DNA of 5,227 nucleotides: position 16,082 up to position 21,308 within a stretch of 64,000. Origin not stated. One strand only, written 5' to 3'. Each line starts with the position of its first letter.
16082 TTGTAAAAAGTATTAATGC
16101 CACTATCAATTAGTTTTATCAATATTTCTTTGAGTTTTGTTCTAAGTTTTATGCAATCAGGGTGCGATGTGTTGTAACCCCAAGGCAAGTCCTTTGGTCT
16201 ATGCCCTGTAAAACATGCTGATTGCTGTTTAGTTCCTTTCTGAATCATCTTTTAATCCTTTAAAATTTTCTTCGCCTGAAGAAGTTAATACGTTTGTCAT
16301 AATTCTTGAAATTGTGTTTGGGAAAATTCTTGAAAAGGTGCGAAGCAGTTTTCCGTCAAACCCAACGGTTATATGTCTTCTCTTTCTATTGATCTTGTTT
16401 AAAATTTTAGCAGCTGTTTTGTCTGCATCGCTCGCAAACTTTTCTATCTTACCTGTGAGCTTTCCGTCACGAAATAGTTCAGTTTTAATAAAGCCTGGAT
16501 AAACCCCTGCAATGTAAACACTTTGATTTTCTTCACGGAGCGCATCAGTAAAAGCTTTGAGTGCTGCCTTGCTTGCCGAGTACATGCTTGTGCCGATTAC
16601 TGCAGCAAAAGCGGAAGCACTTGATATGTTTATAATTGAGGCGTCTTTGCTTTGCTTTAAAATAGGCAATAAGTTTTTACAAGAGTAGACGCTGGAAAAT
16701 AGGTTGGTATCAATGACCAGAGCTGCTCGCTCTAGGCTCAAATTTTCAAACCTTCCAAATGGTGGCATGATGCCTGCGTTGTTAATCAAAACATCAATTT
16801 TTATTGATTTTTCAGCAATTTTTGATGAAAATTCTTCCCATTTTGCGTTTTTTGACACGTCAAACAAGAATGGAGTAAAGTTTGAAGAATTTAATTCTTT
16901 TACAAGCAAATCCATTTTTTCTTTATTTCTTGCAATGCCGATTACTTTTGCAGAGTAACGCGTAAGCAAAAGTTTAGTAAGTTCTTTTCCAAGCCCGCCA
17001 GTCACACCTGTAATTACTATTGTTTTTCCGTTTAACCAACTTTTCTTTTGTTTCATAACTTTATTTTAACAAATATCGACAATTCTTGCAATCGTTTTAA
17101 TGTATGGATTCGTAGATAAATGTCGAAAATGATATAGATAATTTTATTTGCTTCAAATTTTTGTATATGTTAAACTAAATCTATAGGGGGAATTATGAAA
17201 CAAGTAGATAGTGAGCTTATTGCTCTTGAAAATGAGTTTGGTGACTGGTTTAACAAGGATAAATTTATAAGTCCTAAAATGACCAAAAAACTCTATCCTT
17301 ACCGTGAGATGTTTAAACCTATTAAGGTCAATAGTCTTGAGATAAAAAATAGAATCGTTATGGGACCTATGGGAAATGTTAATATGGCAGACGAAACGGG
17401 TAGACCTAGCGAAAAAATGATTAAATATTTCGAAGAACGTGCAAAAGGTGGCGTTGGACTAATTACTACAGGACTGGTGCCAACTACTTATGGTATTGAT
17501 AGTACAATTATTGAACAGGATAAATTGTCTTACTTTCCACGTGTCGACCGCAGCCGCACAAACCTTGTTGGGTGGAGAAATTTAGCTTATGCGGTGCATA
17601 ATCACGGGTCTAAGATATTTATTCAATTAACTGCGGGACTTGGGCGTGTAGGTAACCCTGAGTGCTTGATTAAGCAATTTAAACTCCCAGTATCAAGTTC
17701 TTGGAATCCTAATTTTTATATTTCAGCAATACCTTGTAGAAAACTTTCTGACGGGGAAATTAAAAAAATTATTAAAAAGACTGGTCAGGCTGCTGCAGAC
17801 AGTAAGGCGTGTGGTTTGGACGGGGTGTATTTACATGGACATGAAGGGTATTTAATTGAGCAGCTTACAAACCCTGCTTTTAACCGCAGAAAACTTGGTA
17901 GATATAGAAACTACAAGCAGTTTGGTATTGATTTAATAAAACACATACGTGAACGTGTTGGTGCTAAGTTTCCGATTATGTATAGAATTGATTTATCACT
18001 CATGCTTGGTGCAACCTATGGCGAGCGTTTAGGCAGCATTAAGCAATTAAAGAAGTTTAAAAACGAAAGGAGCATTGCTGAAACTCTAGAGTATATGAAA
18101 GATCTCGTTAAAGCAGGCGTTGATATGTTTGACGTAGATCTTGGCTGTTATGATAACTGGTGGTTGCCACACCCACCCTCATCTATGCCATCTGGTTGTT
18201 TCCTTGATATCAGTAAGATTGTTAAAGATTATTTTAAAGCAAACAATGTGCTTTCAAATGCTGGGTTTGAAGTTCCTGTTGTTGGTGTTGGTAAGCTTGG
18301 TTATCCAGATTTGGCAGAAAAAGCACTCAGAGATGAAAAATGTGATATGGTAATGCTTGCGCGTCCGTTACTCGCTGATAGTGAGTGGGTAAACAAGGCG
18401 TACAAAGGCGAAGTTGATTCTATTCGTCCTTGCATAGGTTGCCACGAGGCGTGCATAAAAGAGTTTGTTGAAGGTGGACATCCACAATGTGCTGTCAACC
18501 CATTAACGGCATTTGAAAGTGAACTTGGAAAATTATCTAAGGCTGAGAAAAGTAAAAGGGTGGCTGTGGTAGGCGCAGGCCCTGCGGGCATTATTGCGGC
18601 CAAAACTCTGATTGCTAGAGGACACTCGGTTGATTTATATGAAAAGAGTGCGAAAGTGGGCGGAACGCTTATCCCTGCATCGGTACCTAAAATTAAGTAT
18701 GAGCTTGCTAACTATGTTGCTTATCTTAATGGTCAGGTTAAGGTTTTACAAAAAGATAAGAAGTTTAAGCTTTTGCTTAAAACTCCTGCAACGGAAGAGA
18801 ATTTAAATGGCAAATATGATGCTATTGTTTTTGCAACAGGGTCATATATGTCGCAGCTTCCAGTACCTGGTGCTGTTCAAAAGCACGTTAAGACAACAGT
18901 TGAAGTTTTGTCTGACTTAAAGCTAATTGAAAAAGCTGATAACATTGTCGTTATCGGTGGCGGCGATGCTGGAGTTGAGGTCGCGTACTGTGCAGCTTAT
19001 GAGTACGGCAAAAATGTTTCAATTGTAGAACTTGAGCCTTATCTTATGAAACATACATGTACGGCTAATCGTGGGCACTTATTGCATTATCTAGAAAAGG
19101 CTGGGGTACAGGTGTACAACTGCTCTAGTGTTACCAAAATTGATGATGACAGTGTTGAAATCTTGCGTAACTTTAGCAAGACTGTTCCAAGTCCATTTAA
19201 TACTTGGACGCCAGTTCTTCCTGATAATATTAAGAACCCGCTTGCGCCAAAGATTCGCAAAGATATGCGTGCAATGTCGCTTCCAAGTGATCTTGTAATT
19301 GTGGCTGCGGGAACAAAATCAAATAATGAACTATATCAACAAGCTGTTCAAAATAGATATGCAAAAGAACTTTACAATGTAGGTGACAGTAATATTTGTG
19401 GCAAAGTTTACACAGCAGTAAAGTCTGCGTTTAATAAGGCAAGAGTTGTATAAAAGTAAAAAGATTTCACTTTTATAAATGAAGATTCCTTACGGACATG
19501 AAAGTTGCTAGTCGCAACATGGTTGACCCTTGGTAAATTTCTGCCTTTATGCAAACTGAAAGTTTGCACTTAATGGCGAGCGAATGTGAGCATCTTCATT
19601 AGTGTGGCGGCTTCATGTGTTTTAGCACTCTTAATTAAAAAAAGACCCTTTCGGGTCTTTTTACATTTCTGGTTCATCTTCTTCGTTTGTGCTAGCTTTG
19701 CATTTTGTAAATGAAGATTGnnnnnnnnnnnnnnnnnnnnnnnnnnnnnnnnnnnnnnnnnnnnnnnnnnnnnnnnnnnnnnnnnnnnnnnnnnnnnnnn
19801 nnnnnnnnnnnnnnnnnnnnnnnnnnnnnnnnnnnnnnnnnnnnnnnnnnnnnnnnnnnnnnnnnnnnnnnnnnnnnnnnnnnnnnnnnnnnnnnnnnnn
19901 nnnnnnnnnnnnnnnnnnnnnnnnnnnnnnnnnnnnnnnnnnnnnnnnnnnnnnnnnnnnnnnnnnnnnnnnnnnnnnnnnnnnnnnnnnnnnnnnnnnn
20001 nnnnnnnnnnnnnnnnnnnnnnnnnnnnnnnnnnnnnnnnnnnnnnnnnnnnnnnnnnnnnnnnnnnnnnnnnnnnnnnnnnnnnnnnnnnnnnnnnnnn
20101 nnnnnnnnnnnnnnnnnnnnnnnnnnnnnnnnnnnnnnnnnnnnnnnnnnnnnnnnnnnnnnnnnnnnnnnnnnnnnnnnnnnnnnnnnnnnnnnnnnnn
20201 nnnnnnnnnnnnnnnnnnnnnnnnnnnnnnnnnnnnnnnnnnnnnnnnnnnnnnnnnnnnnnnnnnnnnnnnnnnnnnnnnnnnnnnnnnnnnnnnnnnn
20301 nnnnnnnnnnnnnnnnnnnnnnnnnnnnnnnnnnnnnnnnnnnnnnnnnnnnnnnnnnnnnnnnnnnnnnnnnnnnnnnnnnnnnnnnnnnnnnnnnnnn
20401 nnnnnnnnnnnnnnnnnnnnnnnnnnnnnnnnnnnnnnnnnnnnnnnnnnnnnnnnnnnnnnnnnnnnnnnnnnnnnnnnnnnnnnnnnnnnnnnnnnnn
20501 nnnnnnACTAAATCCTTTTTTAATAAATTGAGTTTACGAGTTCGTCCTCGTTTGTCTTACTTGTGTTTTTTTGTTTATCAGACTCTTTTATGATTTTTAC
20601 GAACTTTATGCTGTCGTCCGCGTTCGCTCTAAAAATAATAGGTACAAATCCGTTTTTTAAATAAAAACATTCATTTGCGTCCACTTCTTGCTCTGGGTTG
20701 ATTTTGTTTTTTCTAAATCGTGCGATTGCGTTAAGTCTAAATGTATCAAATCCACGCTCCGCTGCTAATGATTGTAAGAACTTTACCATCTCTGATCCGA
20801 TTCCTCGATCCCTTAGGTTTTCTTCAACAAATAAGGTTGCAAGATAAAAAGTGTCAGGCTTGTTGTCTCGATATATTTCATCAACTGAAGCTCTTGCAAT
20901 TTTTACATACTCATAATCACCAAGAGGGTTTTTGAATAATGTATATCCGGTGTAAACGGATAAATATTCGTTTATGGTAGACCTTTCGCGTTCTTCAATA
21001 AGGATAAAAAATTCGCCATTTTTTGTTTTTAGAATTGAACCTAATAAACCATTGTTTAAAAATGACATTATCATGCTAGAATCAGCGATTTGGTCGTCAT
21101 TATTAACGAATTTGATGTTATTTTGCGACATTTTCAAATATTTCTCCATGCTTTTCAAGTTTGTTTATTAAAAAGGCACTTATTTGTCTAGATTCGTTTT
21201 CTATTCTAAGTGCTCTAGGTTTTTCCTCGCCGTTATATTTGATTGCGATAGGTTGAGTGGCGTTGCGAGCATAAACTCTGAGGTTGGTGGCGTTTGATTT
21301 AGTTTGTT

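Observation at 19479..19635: ORF-less copy of the same element: both arms fused head to head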

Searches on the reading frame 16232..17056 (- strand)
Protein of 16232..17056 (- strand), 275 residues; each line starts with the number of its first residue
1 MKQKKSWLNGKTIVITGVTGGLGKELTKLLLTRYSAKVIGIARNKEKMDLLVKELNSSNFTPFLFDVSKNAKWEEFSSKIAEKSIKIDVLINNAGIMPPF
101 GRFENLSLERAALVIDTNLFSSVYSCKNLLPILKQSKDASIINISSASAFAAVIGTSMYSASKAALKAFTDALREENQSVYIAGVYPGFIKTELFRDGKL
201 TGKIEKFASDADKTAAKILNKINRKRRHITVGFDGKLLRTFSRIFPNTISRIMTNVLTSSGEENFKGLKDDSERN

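Call 11: search_protein_families(library=pfam, proteins=[window:16232-17056:-], max_evalue=0.01)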
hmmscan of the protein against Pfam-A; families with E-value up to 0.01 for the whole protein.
window:16232-17056:- (275 aa): 10 families
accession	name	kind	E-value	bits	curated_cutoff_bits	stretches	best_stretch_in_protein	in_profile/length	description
PF00106.31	adh_short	-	1.8e-43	148.8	26.6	1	11-196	1-188/195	short chain dehydrogenase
PF13561.12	adh_short_C2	-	1.9e-26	93.5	27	1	19-207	3-193/236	Enoyl-(Acyl carrier protein) reductase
PF08659.16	KR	-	8e-12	45.9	22.6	1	12-179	2-169/180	KR domain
PF01370.27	Epimerase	-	6.5e-06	26.2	20.9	1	13-209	1-195/240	NAD dependent epimerase/dehydratase family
PF02719.21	Polysacc_synt_2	-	0.0005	19.8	20.2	1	13-177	1-156/293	Polysaccharide biosynthesis protein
PF23441.1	SDR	-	0.0017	18.2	27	0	9-197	6-201/258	SDR-like rossmann domain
PF07993.18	NAD_binding_4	-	0.0031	17.1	20.1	0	15-51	1-39/258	Male sterility protein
PF13460.12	NAD_binding_10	-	0.0036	17.6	27.2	1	17-150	1-102/184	NAD(P)H-binding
PF03435.24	Sacchrp_dh_NADP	-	0.0059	17.4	25.1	0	13-116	1-97/129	Saccharopine dehydrogenase NADP binding domain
PF16363.11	GDP_Man_Dehyd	-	0.0068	16.3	27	0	15-67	2-61/332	GDP-mannose 4,6 dehydratase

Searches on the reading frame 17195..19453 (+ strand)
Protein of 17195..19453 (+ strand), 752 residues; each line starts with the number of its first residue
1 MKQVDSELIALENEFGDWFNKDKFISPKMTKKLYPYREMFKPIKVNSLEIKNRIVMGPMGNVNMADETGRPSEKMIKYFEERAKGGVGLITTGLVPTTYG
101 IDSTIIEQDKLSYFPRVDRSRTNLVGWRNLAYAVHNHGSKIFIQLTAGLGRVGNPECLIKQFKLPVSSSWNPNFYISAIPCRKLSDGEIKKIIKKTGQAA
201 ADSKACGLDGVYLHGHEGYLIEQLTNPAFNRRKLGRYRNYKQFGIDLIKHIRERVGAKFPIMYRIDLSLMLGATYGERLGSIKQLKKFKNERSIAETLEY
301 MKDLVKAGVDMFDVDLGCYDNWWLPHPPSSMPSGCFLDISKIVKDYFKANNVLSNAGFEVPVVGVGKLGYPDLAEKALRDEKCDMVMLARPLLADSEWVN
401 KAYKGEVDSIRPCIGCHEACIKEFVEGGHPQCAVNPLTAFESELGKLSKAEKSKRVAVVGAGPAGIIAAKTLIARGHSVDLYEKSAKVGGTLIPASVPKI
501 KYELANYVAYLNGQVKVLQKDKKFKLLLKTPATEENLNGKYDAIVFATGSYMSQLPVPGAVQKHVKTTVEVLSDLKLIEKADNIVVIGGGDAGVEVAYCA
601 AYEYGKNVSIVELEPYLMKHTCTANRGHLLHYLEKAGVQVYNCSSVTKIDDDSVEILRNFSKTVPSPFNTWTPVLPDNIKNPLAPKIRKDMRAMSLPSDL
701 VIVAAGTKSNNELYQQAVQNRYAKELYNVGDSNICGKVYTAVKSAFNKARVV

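Call 11: search_protein_families(library=pfam, proteins=[window:17195-19450:+], max_evalue=0.01)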
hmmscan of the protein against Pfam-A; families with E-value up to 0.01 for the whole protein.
window:17195-19450:+ (752 aa): 17 families
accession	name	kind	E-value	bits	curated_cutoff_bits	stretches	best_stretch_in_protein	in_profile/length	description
PF00724.26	Oxidored_FMN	-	3.5e-44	151.9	27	2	38-301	1-263/342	NADH:flavin oxidoreductase / NADH oxidase family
PF07992.20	Pyr_redox_2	-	2.5e-31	109.6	26.1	1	455-717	2-247/291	Pyridine nucleotide-disulphide oxidoreductase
PF00070.33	Pyr_redox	-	5.1e-13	49.8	22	1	583-654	1-71/82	Pyridine nucleotide-disulphide oxidoreductase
PF01266.30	DAO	-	1.8e-09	38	27.9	1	455-491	1-38/353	FAD dependent oxidoreductase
PF13450.12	NAD_binding_8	-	2.3e-09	37.9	21.9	1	458-502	1-45/68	NAD(P)-binding Rossmann-like domain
PF03486.20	HI0933_like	-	8.1e-09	35.7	50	1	455-490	2-37/244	HI0933-like protein Rossmann domain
PF13738.12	Pyr_redox_3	-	3.6e-08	33.4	30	1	542-661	126-250/305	Pyridine nucleotide-disulphide oxidoreductase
PF12831.13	FAD_oxidored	-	1.4e-07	31.7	27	1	456-499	2-45/416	FAD dependent oxidoreductase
PF00890.30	FAD_binding_2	-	9.5e-07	28.8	20.4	1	456-492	2-38/414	FAD binding domain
PF01134.28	GIDA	-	2.6e-06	27.2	22.1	0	456-489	2-36/391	Glucose inhibited division protein A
PF01262.27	AlaDh_PNT_C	-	0.00013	21.9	23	0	453-487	28-62/214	Alanine dehydrogenase/PNT, C-terminal domain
PF01946.23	Thi4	-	0.00016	21.4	26.2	0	455-491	19-56/235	Thi4 family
PF13434.12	Lys_Orn_oxgnase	-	0.00019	21.1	21.3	0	524-603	132-210/339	L-lysine 6-monooxygenase/L-ornithine 5-monooxygenase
PF01494.25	FAD_binding_3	-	0.0014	18.4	22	0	455-486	3-34/349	FAD binding domain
PF01593.30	Amino_oxidase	-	0.0037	17.1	19.8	1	464-490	2-28/443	Flavin containing amine oxidoreductase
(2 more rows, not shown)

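Call 17: find_encoding_contigs(protein=window:17195-19453:+, flank=3000, max_places=10)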
Protein window:17195-19453:+ (752 aa): no gene with exactly this product is on record in the collection.

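Call 46: find_homologous_proteins(query=window:17195-19450:+, max_evalue=1e-100)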
Query window:17195-19450:+ (752 aa): 2807 proteins with E <= 1e-100 among 8000 candidates; the best 120 are listed.
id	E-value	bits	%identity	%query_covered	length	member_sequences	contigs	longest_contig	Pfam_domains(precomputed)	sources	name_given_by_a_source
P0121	0.0e+0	1728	100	100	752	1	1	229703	PF01266.31,PF00724.27,PF13450.13,PF00890.31,PF07992.21,PF00070.34,PF13738.13,PF03486.21,PF01134.29,PF12831.14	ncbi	-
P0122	0.0e+0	1535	87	99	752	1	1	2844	PF01946.24,PF01266.31,PF00724.27,PF13450.13,PF00890.31,PF07992.21,PF00070.34,PF13738.13,PF03486.21,PF01134.29,PF12831.14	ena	-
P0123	0.0e+0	1534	87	99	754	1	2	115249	PF01266.31,PF13434.13,PF00724.27,PF13450.13,PF07992.21,PF00070.34,PF13738.13,PF03486.21,PF01134.29,PF12831.14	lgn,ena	-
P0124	0.0e+0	1520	87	99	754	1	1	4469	PF01266.31,PF00724.27,PF13450.13,PF00890.31,PF07992.21,PF00070.34,PF13738.13,PF03486.21,PF01134.29,PF12831.14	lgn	-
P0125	0.0e+0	1486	84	99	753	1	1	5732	PF01266.31,PF00724.27,PF13450.13,PF07992.21,PF00070.34,PF03486.21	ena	-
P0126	0.0e+0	1383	78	100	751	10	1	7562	PF01266.31,PF00724.27,PF13450.13,PF07992.21,PF00070.34,PF03486.21,PF01134.29,PF12831.14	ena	-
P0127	0.0e+0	1224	71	100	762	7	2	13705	PF00724.27,PF13450.13,PF07992.21,PF00070.34,PF03486.21,PF01134.29,PF01494.26,PF12831.14,PF01946.24,PF01266.31,PF00890.31,PF13738.13,PF01262.28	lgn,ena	-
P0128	0.0e+0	1220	70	100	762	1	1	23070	PF01266.31,PF13434.13,PF00724.27,PF13450.13,PF07992.21,PF00070.34,PF13738.13,PF03486.21,PF01134.29,PF12831.14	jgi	-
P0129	0.0e+0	1216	70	98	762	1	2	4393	PF00724.27,PF13450.13,PF07992.21,PF00070.34,PF03486.21,PF01134.29,PF01494.26,PF12831.14,PF01946.24,PF01266.31,PF13434.13,PF00890.31,PF13738.13,PF04820.21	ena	-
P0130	0.0e+0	1216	71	99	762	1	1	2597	PF00724.27,PF13450.13,PF07992.21,PF00070.34,PF03486.21,PF01134.29,PF12831.14,PF01266.31,PF13434.13,PF00890.31,PF13738.13,PF01262.28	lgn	-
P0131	0.0e+0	1215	70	100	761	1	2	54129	PF01266.31,PF13434.13,PF00724.27,PF13450.13,PF00890.31,PF07992.21,PF00070.34,PF13738.13,PF03486.21,PF01494.26,PF12831.14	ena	-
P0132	0.0e+0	1215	70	99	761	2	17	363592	PF01266.31,PF00724.27,PF13450.13,PF00890.31,PF07992.21,PF00070.34,PF13738.13,PF03486.21,PF01134.29,PF12831.14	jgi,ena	-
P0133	0.0e+0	1214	70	99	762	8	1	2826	PF00724.27,PF13450.13,PF07992.21,PF00070.34,PF03486.21,PF01494.26,PF12831.14,PF01266.31,PF13434.13,PF01593.31,PF00890.31,PF13738.13,PF01262.28,PF04820.21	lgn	-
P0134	0.0e+0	1213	69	99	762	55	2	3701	PF00724.27,PF13450.13,PF07992.21,PF00070.34,PF03486.21,PF01134.29,PF12831.14,PF01266.31,PF13434.13,PF01593.31,PF00890.31,PF13738.13,PF01262.28,PF04820.21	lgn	-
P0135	0.0e+0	1208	70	100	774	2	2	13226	PF01266.31,PF00724.27,PF13450.13,PF00890.31,PF07992.21,PF00070.34,PF13738.13,PF03486.21,PF12831.14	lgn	-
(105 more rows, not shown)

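Call 47: find_encoding_contigs(protein=P0121, flank=1500, max_places=3)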
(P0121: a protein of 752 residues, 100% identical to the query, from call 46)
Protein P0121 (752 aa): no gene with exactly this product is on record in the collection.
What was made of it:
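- On REP/BIME/REPIN: The rest of the source genome is not available (calls 17, 47).
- Tried and rejected: Exact look-ups of the window's oxidoreductase failed, although an identical protein (P0121, NCBI, 230-kb contig) exists (calls 17, 46, 47).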

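Call 48: find_encoding_contigs(protein=P0123, flank=2500, max_places=3)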
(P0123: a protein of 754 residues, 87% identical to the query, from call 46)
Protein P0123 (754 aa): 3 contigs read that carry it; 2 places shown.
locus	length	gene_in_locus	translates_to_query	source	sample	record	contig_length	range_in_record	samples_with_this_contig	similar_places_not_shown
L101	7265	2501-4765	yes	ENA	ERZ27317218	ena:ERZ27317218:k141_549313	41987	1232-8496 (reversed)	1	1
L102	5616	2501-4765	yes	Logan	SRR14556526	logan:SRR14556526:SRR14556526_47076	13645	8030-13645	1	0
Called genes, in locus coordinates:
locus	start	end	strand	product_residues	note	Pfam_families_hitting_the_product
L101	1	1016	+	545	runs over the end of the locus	-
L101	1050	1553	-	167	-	PF06908:YpsA, PF02481:DNA_processg_A (weak)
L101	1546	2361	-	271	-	PF00106:adh_short, PF01370:Epimerase (weak), PF08659:KR, PF13561:adh_short_C2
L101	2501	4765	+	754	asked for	PF00724:Oxidored_FMN, PF01266:DAO (faint), PF13434:Lys_Orn_oxgnase (faint), PF13738:Pyr_redox_3 (faint), PF01134:GIDA (faint), PF07992:Pyr_redox_2, PF13450:NAD_binding_8 (weak), PF00070:Pyr_redox, +2 more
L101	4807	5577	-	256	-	-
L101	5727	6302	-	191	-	-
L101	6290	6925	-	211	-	PF00583:Acetyltransf_1 (weak), PF13508:Acetyltransf_7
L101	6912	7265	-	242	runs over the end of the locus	-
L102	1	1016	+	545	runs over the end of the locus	-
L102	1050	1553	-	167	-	PF06908:YpsA, PF02481:DNA_processg_A (weak)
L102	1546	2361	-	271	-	PF00106:adh_short, PF01370:Epimerase (weak), PF08659:KR, PF13561:adh_short_C2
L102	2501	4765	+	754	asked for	PF00724:Oxidored_FMN, PF01266:DAO (faint), PF13434:Lys_Orn_oxgnase (faint), PF13738:Pyr_redox_3 (faint), PF01134:GIDA (faint), PF07992:Pyr_redox_2, PF13450:NAD_binding_8 (weak), PF00070:Pyr_redox, +2 more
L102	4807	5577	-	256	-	-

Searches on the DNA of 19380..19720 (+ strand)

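Call 34: search_rna_families(source=window, start=19380, end=19720, threshold=evalue, max_evalue=10)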
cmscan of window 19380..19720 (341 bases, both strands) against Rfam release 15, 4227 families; matches with E-value up to 10: 7.
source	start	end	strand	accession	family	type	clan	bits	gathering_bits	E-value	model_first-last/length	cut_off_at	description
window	19582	19677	-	RF01638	ceN48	Gene; snRNA; snoRNA; HACA-box;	-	20.4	70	0.1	1-125/125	no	Caenorhabditis snoRNA ceN48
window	19639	19694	-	RF02591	Spy1786666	Gene; sRNA;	-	19.2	64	0.26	1-87/87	no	S. pyogenes small RNA 1786666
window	19572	19667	+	RF02064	STnc370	Gene; sRNA;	-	19.2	54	5.6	1-71/71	no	Enterobacterial sRNA STnc370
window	19382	19489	-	RF02368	Yfr21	Gene; sRNA;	-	18.7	100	1.1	1-205/205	no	Cyanobacterial functional RNA 21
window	19628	19720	+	RF04150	MIR2655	Gene; miRNA;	-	16.8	122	2.2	1-112/267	3'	MIR2655 microRNA precursor family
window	19627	19720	-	RF04150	MIR2655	Gene; miRNA;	-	13.8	122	7.8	174-267/267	5'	MIR2655 microRNA precursor family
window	19544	19576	+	RF00735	mir-367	Gene; miRNA;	-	12.8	54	8.1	1-68/68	no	mir-367 microRNA precursor family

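Call 84: search_dna_similar(query=window:19455-19640:+, collection=plasmids, mode=distant, max_evalue=0.01, max_rows=10)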
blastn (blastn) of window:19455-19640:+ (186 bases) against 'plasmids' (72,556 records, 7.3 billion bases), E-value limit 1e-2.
No match.

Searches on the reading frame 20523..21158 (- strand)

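Call 11: search_protein_families(library=pfam, proteins=[window:20523-21158:-], max_evalue=0.01)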
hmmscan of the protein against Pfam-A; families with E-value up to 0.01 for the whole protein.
window:20523-21158:- (212 aa): 3 families
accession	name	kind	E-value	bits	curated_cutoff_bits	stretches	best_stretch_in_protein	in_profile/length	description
PF13508.13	Acetyltransf_7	-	7.3e-07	29.9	27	1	100-172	28-83/84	Acetyltransferase (GNAT) domain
PF00583.31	Acetyltransf_1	-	9.1e-06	26.4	20.7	1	94-143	52-104/116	Acetyltransferase (GNAT) family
PF13673.13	Acetyltransf_10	-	0.0014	19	23.6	0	100-143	52-93/128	Acetyltransferase (GNAT) domain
